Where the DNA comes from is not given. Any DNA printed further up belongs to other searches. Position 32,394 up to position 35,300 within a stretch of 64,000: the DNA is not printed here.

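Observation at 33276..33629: Intact LOV blue-light motif (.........) inside a periplasm-sensing transmembrane histidine kinase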

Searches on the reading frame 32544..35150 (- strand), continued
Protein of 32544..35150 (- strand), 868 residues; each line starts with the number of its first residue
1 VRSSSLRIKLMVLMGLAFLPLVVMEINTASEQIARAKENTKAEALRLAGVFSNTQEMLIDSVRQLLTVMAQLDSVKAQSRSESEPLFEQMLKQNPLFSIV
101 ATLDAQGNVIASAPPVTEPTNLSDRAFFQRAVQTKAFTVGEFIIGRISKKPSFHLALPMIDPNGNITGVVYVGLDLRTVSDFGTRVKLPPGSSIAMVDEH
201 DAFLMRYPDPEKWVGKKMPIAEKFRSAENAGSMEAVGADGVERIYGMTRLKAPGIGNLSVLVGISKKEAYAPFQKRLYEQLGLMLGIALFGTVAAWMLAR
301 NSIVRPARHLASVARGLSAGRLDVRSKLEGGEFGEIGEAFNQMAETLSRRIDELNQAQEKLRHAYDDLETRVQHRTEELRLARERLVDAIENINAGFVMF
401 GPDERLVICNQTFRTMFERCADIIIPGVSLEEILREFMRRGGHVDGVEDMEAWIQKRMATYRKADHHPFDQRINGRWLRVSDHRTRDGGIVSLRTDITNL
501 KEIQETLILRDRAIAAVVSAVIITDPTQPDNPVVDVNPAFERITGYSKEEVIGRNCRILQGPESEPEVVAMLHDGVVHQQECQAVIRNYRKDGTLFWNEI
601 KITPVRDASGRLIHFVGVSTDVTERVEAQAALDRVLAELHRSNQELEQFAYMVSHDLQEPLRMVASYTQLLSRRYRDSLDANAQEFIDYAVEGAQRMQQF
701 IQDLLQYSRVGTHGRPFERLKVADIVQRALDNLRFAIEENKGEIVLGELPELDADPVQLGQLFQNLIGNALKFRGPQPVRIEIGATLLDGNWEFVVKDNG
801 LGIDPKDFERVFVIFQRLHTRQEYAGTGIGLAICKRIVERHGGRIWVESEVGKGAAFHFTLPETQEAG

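Call 30: find_related_loci(query=A2, collection=genome_contigs, flank=10000)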
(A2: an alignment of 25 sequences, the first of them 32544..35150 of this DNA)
Query A2 (868 aa) in genome_contigs; peptide patterns used: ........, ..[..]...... (x = any residue, [..] = any of these).
600 stretches matched a pattern (row limit reached: there are more); 597 encode a relative of the query (tblastn E <= 1e-3); the best 80 are kept; 80 distinct loci.
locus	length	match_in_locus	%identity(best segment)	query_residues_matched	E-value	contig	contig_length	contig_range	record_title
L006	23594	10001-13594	66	1-866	0e+0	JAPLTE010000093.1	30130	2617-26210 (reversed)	MAG: Verrucomicrobia bacterium isolate LacPavin_0818_WC40_MAG_59_38 LacPavin_0818_WC40_scaffold_391152, whole genome sho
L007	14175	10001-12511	31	1-865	4e-108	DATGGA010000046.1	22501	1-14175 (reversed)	MAG TPA_asm: Burkholderiales bacterium isolate SMAG_U9742 k141_1023192, whole genome shotgun sequence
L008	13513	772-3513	48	493-866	6e-106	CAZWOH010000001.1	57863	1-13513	MAG TPA_asm: uncultured Planctomycetales bacterium isolate binchicken_co346_31 genome assembly, contig: NODE_49_length_5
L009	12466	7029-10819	48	491-867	4e-103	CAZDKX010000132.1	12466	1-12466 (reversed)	MAG TPA_asm: uncultured Syntrophobacteraceae bacterium isolate binchicken_co22_234 genome assembly, contig: NODE_5261_le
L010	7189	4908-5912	51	530-863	1e-102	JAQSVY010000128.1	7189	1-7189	MAG: Burkholderiales bacterium isolate C_No_T20_C_bin.16 scaffold_17997, whole genome shotgun sequence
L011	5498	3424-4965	39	351-862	2e-101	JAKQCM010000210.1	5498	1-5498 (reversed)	MAG: Chloroflexota bacterium isolate USCA_metabat.78 k141_30284, whole genome shotgun sequence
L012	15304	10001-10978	52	536-862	6e-100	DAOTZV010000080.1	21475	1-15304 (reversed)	MAG TPA_asm: Anaerolineae bacterium isolate H6_565 k131_1763065, whole genome shotgun sequence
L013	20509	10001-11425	41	390-863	9e-100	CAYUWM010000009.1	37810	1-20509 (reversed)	MAG TPA_asm: uncultured Dehalococcoidales bacterium isolate binchicken_co81_435 genome assembly, contig: NODE_1218_lengt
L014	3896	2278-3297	53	536-866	4e-100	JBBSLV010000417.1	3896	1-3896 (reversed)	MAG: Tepidisphaerales bacterium isolate LS5_sbin.11 LS5_sbin.11_K_697756_L_3896_cov_10.0000, whole genome shotgun sequen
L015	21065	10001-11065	49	504-862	2e-98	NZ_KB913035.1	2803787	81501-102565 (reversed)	Methylotenera mobilis 13 A391DRAFT_scaffold1.1, whole genome shotgun sequence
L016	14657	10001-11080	50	494-867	3e-98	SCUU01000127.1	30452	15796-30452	MAG: Gallionellaceae bacterium isolate GW715_bin.18 GW715_bin.18-117088, whole genome shotgun sequence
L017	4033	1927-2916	52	537-865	3e-98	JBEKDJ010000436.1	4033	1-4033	MAG: Thermodesulfobacteriota bacterium isolate SPRUCE 180 SPRUCE_180_436, whole genome shotgun sequence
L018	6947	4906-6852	39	349-863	8e-97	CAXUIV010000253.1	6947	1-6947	MAG TPA_asm: uncultured bacterium isolate public_SRR14722086_metawrap_bin.3 genome assembly, contig: public_SRR14722086_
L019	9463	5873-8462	51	530-867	2e-96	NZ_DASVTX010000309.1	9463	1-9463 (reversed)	MAG: Longimicrobium sp. isolate SMAG_U3302 k141_193698, whole genome shotgun sequence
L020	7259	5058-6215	45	489-862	5e-96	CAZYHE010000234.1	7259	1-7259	MAG TPA_asm: uncultured Anaerolineales bacterium isolate SRP272421_co2_624 genome assembly, contig: NODE_40684_length_72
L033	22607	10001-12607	59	5-862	1e-92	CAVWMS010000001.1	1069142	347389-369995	MAG: uncultured Verrucomicrobiae bacterium isolate MFD01248.bin.2.77 genome assembly, contig: contig_11424, whole genome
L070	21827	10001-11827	55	4-862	3e-87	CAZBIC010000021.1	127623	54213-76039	MAG TPA_asm: uncultured Bifidobacterium sp. isolate SRP302895_co1_406 genome assembly, contig: NODE_294_length_127623_co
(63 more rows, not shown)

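Call 36: search_protein_families(library=pfam, proteins=[L033:10019-12631:+, L033:13096-14742:+, L070:9911-11845:+, P0038, P0040, P0036, L006:12680-14374:+, L006:14457-16040:+], max_evalue=0.0001)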
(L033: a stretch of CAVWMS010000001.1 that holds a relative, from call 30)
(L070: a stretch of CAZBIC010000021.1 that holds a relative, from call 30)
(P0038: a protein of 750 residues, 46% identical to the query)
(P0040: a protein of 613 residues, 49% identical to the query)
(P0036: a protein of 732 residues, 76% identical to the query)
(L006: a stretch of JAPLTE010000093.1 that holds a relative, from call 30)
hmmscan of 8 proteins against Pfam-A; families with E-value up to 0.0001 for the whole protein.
L033:10019-12631:+ (870 aa): 8 families
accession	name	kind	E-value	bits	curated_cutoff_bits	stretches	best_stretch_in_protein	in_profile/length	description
PF02518.31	HATPase_c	-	1.3e-29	103.3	26.4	1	754-864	1-109/111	Histidine kinase-, DNA gyrase B-, and HSP90-like ATPase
PF08447.18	PAS_3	-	1.8e-27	95.9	25.6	1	416-503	2-88/89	PAS fold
PF08448.16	PAS_4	-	3.8e-16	59.7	23.1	1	529-626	2-109/110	PAS fold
PF00989.32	PAS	-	3.8e-13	49.9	22.6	1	394-498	2-104/113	PAS fold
PF13426.13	PAS_9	-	2.4e-12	47.5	27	1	416-509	14-103/103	PAS domain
PF02743.24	dCache_1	-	4.9e-11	43.1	45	1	53-240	30-227/240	Cache domain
PF00672.30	HAMP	-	1.3e-10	41.8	25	1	296-344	6-53/53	HAMP domain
PF00512.31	HisKA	-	2.2e-09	37.6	26.9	1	646-711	2-64/66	His Kinase A (phospho-acceptor) domain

L033:13096-14742:+ (548 aa): 5 families
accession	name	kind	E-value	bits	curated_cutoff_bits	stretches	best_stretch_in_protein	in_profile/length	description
PF07228.17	SpoIIE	-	5e-47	160.8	25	1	342-536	4-190/192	Stage II sporulation protein E (SpoIIE)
PF08448.16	PAS_4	-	5.9e-21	75.2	23.1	1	154-264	3-110/110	PAS fold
PF00072.30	Response_reg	-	4.7e-20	72.2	30.2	1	16-118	1-101/111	Response regulator receiver domain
PF00989.32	PAS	-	6.5e-09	36.2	22.6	1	147-259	2-113/113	PAS fold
PF13426.13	PAS_9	-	1.1e-07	32.5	27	1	172-261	17-103/103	PAS domain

L070:9911-11845:+ (644 aa): 4 families
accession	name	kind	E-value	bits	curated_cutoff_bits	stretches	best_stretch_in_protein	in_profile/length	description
PF02518.31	HATPase_c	-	8.9e-32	110.3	26.4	1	531-640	1-109/111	Histidine kinase-, DNA gyrase B-, and HSP90-like ATPase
PF02743.24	dCache_1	-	1.6e-13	51.2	45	1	67-232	7-180/240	Cache domain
PF00512.31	HisKA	-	4.4e-11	43.1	26.9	1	423-488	2-64/66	His Kinase A (phospho-acceptor) domain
PF00672.30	HAMP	-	1.5e-10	41.7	25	1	339-386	7-53/53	HAMP domain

P0038 (750 aa): 5 families
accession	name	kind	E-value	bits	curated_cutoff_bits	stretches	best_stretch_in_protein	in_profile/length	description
PF02518.31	HATPase_c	-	8.7e-31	107.1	26.4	1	635-746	1-110/111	Histidine kinase-, DNA gyrase B-, and HSP90-like ATPase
PF12860.13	PAS_7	-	7.6e-21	74.8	27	1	396-510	1-114/115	PAS fold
PF02743.24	dCache_1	-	1.4e-12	48.1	45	1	45-239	12-212/240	Cache domain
PF00672.30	HAMP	-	2.8e-11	44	25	1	306-354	5-52/53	HAMP domain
PF00512.31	HisKA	-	3.8e-08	33.7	26.9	1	527-592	2-64/66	His Kinase A (phospho-acceptor) domain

P0040 (613 aa): 4 families
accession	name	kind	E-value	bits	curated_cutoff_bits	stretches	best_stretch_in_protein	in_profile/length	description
PF02518.31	HATPase_c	-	1e-30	106.8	26.4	1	495-604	2-110/111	Histidine kinase-, DNA gyrase B-, and HSP90-like ATPase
PF02743.24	dCache_1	-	9.6e-14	51.9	45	1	26-194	3-180/240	Cache domain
PF00512.31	HisKA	-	6.4e-11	42.6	26.9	1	386-451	2-64/66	His Kinase A (phospho-acceptor) domain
PF00672.30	HAMP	-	2e-09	38.1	25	1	296-340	6-51/53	HAMP domain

P0036 (732 aa): 9 families
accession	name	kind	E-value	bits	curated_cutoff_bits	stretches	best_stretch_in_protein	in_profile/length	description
PF02518.31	HATPase_c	-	1.7e-30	106.1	26.4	1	618-727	2-110/111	Histidine kinase-, DNA gyrase B-, and HSP90-like ATPase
PF13426.13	PAS_9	-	2e-25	89.5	27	1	385-486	5-102/103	PAS domain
PF00989.32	PAS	-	7.4e-18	65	22.6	1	373-485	3-113/113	PAS fold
PF08448.16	PAS_4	-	7.9e-11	42.6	23.1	1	392-489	13-109/110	PAS fold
PF08447.18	PAS_3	-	1e-10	42.2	25.6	1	397-481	2-88/89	PAS fold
PF02743.24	dCache_1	-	2e-10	41.1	45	1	28-192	8-180/240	Cache domain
PF00512.31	HisKA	-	4.7e-10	39.8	26.9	1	509-574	2-64/66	His Kinase A (phospho-acceptor) domain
PF00672.30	HAMP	-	9.7e-10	39.1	25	1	292-339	4-52/53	HAMP domain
PF13188.13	PAS_8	-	1.6e-06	28.3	21.8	1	376-430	6-55/65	PAS domain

L006:12680-14374:+ (564 aa): 5 families
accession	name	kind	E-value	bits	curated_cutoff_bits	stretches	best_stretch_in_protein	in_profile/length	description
PF07228.17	SpoIIE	-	1.9e-42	145.8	25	1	356-553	2-191/192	Stage II sporulation protein E (SpoIIE)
PF08448.16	PAS_4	-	1.9e-24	86.5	23.1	1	168-279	2-109/110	PAS fold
PF00072.30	Response_reg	-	1e-19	71.2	30.2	1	30-140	1-108/111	Response regulator receiver domain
PF00989.32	PAS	-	1.6e-12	47.9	22.6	1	162-275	2-113/113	PAS fold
PF13426.13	PAS_9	-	7.6e-09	36.2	27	1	172-277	2-103/103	PAS domain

L006:14457-16040:+ (527 aa): 3 families
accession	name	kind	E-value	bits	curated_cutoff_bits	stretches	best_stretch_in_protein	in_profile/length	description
PF00072.30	Response_reg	-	3.9e-35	120.8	30.2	2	410-518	1-109/111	Response regulator receiver domain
PF02518.31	HATPase_c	-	9.5e-13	49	26.4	1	280-384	3-109/111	Histidine kinase-, DNA gyrase B-, and HSP90-like ATPase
PF00512.31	HisKA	-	6.3e-08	33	26.9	1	161-227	2-64/66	His Kinase A (phospho-acceptor) domain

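Call 56: search_protein_families(library=ncbifam, proteins=[window:32544-35150:-], max_evalue=0.00001)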
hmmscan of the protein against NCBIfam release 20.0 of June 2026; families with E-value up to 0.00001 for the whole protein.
window:32544-35150:- (868 aa): 83 families (the best 25 are shown)
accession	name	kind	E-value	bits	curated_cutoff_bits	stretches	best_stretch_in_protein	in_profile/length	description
NF010076.0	PRK13557.1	subfamily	1.4e-49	169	631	2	516-710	38-229/540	histidine kinase famiy protein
NF047465.1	hybrid_HK_LvrA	exception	1.6e-49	168.7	1200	1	622-863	576-818/819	hybrid histidine kinase/response regulator LvrA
NF046044.1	PnpS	equivalog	5.1e-48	164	400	2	566-862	93-390/390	two-component system histidine kinase PnpS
NF052574.1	HisKinEspCMyxo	equivalog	6.5e-45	153.6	1200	1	501-865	277-639/785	serine histidine kinase EspC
NF008468.0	PRK11360.1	equivalog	1.2e-44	152.7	646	1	501-866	261-611/616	two-component system sensor histidine kinase AtoS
NF033092.0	HK_WalK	equivalog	1.7e-42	145.8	725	1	592-862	332-593/594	cell wall metabolism sensor histidine kinase WalK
NF052652.1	YtvA_fam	equivalog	7e-41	140.4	250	1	512-641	4-133/243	YtvA family blue-light photoreceptor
TIGR02966.1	phoR_proteo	equivalog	1.1e-39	136.4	334.2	1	634-860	102-332/333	phosphate regulon sensor histidine kinase PhoR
NF010077.0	PRK13559.1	subfamily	1.2e-39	136.3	361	1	506-688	41-232/364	hypothetical protein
NF040691.1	MtrAB_MtrB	equivalog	2.3e-37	129.2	450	2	634-866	259-495/507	MtrAB system histidine kinase MtrB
TIGR02956.1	TMAO_torS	equivalog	6.3e-37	127.2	676.5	1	641-864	459-683/967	TMAO reductase system sensor histidine kinase/response regulator TorS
NF052306.1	BluLightHisKinLov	equivalog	1.2e-36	126.2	450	1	518-640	32-158/334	blue-light-activated histidine kinase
NF006800.0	PRK09303.1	equivalog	3.2e-36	125.1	342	1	637-865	142-379/383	histidine kinase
NF045595.1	HK_scytonemin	equivalog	5.2e-36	124.2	865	1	348-863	123-635/637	scytonemin biosynthesis sensor histidine kinase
NF041880.1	EPS_EpsF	equivalog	6.7e-36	123.8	900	1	579-862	213-492/492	response regulator EpsF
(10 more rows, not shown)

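Call 58: predict_structure(alignment_id=A2)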
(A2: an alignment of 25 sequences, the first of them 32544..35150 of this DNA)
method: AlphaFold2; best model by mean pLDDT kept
length: 868 residues; sequences in the alignment: 25
mean_pLDDT: 66.6   pTM: 0.36
mean pLDDT of the five models: 66.6, 66.1, 64.0, 63.6, 62.7
residues with pLDDT >= 90: 69; 70-90: 361; 50-70: 218; < 50: 220
segments of 3 or more residues with pLDDT < 50: 1-5, 296-308, 313-321, 329-337, 353-355, 360-362, 382-414, 426-428, 461-467, 475-478, 482-496, 498-516, 646-657, 659-661, 666-668, 674-676, 704-714, 807-829, 866-868
pLDDT, mean of each block of 10 residues (from residue 1): 48 61 68 80 86 86 90 83 89 90 93 88 90 89 84 91 90 86 64 77 61 66 62 79 86 79 84 69 63 48 40 46 54 47 53 49 50 49 39 28 28 51 55 77 74 72 43 51 38 43 34 49 77 77 84 83 86 84 85 86 71 74 73 55 50 47 49 49 51 51 46 62 87 75 86 82 81 66 88 85 46 35 38 71 77 77 61
secondary structure, 60 per line:
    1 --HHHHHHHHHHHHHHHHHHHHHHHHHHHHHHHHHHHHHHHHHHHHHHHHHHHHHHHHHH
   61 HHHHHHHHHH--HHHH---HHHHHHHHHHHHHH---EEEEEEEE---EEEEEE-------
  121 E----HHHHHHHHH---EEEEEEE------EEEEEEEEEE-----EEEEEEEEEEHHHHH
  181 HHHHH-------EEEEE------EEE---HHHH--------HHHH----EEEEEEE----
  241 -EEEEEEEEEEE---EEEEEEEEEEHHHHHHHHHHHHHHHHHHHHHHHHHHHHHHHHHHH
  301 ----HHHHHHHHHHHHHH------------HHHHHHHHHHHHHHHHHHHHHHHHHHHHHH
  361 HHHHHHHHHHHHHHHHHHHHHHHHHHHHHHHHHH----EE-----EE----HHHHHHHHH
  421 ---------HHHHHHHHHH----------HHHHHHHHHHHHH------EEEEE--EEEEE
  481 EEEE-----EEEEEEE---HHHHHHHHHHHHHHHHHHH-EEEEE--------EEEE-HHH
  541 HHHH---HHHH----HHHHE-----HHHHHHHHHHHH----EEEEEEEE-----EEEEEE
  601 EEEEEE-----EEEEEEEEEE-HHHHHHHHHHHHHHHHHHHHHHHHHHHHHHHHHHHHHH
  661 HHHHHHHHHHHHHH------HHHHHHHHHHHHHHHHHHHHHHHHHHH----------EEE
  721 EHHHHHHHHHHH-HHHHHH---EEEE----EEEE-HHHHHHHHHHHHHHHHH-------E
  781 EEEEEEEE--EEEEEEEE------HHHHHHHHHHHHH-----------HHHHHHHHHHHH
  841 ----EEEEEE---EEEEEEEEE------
elements in order (helices of 4 or more, strands of 3 or more residues): H3-70 H73-76 H80-93 E97-104 E108-113 H126-134 E138-144 E151-160 E166-175 H176-185 E193-197 E204-206 H210-213 H222-225 E230-236 E242-252 E256-265 H266-300 H305-318 H331-394 H412-420 H430-439 H450-462 E469-473 E476-484 E490-496 H500-518 E520-524 E533-536 H538-544 H548-551 H556-559 H566-577 E582-589 E595-606 E612-621 H623-674 H681-707 E718-721 H722-732 H734-739 E743-746 E751-754 H756-772 E780-788 E791-798 H805-817 H829-840 E845-850 E854-862
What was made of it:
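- The predicted topology is the canonical A-beta to I-beta order, with a continuous helix 623-674 through His655 (call 58). The AF2 model is a monomer with mean pLDDT 66.6 (call 58).
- Tried and rejected: I used it only for per-domain secondary structure, not for inter-domain geometry (call 58).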

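Call 60: find_encoding_contigs(protein=P0033, flank=7000, max_places=1)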
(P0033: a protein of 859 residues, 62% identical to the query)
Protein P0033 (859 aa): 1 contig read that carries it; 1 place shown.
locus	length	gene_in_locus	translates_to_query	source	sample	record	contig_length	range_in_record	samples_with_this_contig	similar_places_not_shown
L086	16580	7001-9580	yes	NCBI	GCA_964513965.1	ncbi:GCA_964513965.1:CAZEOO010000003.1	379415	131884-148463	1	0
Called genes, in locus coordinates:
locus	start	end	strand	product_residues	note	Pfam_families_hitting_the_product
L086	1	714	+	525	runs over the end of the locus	-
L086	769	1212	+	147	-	PF16798:DUF5069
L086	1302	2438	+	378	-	PF01926:MMR_HSR1, PF02421:FeoB_N (weak), PF06071:YchF-GTPase_C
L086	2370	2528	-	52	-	-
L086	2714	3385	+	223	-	-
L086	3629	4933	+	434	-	PF04055:Radical_SAM, PF11946:DUF3463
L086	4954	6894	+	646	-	PF00432:Prenyltrans (faint), PF13249:SQHop_cyclase_N, PF13243:SQHop_cyclase_C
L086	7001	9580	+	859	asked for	PF02743:dCache_1, PF00672:HAMP, PF12860:PAS_7, PF00989:PAS, PF08448:PAS_4, PF13426:PAS_9, PF08447:PAS_3, PF00512:HisKA, +2 more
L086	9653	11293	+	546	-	PF00072:Response_reg, PF00989:PAS (weak), PF08448:PAS_4, PF13426:PAS_9, PF07228:SpoIIE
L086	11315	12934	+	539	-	PF00512:HisKA (weak), PF02518:HATPase_c, PF00072:Response_reg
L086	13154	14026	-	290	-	PF02311:AraC_binding, PF07883:Cupin_2 (faint), PF12833:HTH_18, PF00165:HTH_AraC (weak)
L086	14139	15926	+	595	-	PF07881:Fucose_iso_N1, PF07882:Fucose_iso_N2, PF02952:Fucose_iso_C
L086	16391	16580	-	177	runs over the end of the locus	PF03734:YkuD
